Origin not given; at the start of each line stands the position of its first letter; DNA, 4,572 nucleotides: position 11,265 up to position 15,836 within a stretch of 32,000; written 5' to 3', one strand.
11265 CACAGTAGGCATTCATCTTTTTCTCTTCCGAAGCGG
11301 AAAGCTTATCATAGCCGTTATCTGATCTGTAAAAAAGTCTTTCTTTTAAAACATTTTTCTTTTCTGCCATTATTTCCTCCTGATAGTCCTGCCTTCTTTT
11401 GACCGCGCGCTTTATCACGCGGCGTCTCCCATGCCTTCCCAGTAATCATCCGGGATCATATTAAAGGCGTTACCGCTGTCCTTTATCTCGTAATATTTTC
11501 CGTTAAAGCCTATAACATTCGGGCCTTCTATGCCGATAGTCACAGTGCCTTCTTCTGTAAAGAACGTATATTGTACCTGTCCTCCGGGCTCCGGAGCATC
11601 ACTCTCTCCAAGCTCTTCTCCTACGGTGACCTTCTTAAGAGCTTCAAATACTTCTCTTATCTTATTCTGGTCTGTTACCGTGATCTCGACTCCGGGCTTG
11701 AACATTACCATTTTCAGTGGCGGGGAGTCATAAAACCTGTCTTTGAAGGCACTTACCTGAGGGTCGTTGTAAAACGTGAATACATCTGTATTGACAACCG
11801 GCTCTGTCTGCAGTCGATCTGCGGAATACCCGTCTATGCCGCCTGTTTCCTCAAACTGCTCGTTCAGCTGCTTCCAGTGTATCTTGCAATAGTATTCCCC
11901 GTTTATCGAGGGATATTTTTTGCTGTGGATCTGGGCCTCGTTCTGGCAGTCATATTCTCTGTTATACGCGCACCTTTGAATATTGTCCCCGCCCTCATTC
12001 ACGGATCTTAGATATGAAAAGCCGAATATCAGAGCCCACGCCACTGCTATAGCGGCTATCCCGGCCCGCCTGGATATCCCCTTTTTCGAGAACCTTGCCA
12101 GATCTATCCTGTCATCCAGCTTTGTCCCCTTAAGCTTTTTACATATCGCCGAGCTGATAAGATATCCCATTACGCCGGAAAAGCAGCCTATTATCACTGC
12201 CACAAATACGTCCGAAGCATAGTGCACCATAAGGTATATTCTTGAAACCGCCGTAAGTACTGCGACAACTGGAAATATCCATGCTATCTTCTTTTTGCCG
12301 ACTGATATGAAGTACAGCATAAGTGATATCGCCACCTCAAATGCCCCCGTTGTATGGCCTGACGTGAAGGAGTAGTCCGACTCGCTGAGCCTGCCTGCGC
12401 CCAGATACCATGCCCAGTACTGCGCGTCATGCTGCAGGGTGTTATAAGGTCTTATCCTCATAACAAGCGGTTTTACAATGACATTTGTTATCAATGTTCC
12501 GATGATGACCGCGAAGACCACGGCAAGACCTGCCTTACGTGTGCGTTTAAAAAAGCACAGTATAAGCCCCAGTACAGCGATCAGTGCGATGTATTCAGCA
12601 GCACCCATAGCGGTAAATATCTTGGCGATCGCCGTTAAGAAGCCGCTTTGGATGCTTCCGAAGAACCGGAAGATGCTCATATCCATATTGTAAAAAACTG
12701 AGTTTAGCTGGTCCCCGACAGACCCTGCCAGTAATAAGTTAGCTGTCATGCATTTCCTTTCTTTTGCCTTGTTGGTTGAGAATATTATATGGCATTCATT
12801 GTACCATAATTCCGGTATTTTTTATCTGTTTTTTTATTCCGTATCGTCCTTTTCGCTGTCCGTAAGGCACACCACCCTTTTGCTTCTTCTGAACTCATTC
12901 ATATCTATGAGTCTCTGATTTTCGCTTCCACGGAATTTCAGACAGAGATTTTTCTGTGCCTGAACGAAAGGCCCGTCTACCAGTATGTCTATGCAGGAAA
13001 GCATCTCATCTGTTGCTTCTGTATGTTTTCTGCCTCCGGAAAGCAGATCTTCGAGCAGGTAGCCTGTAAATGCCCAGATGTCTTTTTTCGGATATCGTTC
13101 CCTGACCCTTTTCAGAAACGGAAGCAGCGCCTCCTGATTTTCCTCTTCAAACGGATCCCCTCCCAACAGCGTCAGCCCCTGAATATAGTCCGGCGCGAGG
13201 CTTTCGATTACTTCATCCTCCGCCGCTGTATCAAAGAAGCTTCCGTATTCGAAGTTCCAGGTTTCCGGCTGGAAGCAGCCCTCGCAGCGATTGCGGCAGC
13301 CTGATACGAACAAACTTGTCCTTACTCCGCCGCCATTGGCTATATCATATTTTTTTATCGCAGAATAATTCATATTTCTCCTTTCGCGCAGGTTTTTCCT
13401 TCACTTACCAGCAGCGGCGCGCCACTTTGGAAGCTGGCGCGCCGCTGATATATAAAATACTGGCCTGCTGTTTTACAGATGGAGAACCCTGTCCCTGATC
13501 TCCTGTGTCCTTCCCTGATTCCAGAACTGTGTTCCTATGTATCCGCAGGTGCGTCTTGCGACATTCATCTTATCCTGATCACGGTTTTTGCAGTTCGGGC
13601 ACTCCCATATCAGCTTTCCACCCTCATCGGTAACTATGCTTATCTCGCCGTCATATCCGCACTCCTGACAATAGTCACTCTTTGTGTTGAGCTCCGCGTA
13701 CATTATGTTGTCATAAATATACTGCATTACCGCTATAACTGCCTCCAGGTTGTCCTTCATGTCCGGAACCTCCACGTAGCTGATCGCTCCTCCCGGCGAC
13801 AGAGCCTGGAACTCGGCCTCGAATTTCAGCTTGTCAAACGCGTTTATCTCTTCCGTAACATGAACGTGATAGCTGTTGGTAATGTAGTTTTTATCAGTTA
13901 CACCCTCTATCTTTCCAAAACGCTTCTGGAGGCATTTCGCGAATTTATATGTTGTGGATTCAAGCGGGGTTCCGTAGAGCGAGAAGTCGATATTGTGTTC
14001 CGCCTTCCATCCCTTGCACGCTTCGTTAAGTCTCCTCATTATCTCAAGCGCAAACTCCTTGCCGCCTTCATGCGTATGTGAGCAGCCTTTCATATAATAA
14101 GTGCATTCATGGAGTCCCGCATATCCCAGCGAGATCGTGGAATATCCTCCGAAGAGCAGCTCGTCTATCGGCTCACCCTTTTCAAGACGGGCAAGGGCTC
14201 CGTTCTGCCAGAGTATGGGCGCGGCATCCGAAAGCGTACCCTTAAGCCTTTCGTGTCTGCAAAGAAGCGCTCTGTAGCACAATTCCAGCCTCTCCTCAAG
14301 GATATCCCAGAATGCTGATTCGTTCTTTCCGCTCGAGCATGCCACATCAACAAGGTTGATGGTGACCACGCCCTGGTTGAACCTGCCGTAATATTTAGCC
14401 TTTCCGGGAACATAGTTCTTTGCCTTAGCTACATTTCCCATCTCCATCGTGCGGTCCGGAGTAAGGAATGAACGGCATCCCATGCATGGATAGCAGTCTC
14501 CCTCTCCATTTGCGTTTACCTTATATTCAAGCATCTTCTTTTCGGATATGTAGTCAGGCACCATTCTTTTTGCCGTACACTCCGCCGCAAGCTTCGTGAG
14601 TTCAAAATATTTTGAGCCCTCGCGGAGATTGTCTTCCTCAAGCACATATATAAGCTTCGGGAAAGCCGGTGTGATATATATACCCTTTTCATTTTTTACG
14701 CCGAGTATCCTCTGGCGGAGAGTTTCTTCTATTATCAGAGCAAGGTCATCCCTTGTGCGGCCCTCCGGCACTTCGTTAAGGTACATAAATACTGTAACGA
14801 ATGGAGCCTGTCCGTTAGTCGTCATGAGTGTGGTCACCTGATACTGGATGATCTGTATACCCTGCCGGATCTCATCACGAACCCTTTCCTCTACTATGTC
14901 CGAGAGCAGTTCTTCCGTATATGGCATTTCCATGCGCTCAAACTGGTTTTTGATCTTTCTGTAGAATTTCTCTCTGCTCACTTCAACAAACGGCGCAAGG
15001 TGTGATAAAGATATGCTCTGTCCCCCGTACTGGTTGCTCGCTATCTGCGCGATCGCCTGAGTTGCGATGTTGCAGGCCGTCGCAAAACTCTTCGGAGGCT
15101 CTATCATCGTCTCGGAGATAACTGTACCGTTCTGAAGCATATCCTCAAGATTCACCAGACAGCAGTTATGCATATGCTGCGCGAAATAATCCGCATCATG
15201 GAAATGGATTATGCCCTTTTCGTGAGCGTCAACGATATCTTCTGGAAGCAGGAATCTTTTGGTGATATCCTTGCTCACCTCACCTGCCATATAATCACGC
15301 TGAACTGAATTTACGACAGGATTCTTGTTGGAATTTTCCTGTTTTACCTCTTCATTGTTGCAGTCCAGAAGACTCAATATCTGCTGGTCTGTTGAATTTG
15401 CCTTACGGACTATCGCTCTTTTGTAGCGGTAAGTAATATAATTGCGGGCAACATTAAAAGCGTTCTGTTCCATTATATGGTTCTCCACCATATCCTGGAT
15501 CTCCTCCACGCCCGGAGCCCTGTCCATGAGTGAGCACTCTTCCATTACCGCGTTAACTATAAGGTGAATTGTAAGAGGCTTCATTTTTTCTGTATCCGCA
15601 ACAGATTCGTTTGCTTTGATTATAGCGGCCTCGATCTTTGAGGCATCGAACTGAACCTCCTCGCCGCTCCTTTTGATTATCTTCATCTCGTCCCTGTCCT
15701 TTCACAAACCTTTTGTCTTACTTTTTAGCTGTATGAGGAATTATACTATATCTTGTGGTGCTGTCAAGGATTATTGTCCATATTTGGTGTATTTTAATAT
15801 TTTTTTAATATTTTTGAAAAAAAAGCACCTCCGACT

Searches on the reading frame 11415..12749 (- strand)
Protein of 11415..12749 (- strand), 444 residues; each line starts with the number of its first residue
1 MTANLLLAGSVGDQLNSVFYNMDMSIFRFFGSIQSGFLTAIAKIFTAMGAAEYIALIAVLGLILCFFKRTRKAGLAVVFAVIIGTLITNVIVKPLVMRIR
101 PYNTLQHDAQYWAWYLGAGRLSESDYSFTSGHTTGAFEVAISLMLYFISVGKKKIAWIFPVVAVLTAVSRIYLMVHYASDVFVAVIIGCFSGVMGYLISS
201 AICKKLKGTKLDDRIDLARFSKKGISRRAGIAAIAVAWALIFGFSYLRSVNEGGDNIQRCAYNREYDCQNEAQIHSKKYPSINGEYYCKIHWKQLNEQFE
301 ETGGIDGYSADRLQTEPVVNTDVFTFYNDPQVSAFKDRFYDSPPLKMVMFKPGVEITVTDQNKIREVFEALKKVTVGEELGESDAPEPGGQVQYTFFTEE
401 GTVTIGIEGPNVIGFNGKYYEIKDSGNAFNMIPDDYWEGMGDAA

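Call 82: search_protein_families(library=pfam, proteins=[window:11415-12749:-], max_evalue=0.00001)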
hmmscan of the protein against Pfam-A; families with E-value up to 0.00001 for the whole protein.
window:11415-12749:- (444 aa): 1 family
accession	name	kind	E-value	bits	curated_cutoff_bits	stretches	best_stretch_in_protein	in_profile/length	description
PF01569.27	PAP2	-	6.7e-19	68.4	27.2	1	75-198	3-124/130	PAP2 superfamily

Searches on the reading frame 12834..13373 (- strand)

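Call 82: search_protein_families(library=pfam, proteins=[window:12834-13373:-], max_evalue=0.00001)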
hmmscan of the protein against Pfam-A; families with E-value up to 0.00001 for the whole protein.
window:12834-13373:- (179 aa): 1 family
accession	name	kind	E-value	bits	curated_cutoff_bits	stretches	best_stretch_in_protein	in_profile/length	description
PF13353.11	Fer4_12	-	1.1e-49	168.7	22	1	12-156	1-137/137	4Fe-4S single cluster domain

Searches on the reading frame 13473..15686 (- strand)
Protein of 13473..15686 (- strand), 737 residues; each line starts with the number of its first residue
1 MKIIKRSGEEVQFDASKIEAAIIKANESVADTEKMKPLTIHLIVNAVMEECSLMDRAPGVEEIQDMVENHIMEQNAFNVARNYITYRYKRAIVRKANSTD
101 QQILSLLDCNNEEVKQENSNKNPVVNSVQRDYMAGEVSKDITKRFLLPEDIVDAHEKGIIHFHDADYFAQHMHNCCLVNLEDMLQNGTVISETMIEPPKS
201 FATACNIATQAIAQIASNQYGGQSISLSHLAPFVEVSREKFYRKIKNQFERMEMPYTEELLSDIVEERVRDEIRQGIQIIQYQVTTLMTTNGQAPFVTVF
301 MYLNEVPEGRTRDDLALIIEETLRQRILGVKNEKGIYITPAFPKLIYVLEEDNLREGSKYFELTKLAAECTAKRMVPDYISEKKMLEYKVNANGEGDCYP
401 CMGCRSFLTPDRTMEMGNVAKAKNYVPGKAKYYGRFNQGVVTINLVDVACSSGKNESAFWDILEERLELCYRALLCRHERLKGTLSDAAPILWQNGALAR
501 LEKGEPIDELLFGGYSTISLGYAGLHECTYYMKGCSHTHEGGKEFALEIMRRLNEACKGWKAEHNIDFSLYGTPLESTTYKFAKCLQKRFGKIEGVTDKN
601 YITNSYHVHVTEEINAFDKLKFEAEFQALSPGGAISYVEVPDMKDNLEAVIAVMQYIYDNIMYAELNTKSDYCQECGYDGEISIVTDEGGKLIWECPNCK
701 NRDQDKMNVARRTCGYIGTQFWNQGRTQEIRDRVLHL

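Call 6: search_protein_families(library=pfam, proteins=[window:13473-15686:-], max_evalue=0.01)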
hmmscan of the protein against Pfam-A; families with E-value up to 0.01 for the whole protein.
window:13473-15686:- (737 aa): 3 families
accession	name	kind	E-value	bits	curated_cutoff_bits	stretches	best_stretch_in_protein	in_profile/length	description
PF13597.11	NRDD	-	1.2e-196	655.2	26.2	1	117-736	1-562/562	Anaerobic ribonucleoside-triphosphate reductase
PF01228.26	Gly_radical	-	1.8e-20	73.8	22.2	1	611-718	2-103/106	Glycine radical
PF03477.21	ATP-cone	-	1.8e-19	70.5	25.8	1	1-91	1-87/88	ATP cone domain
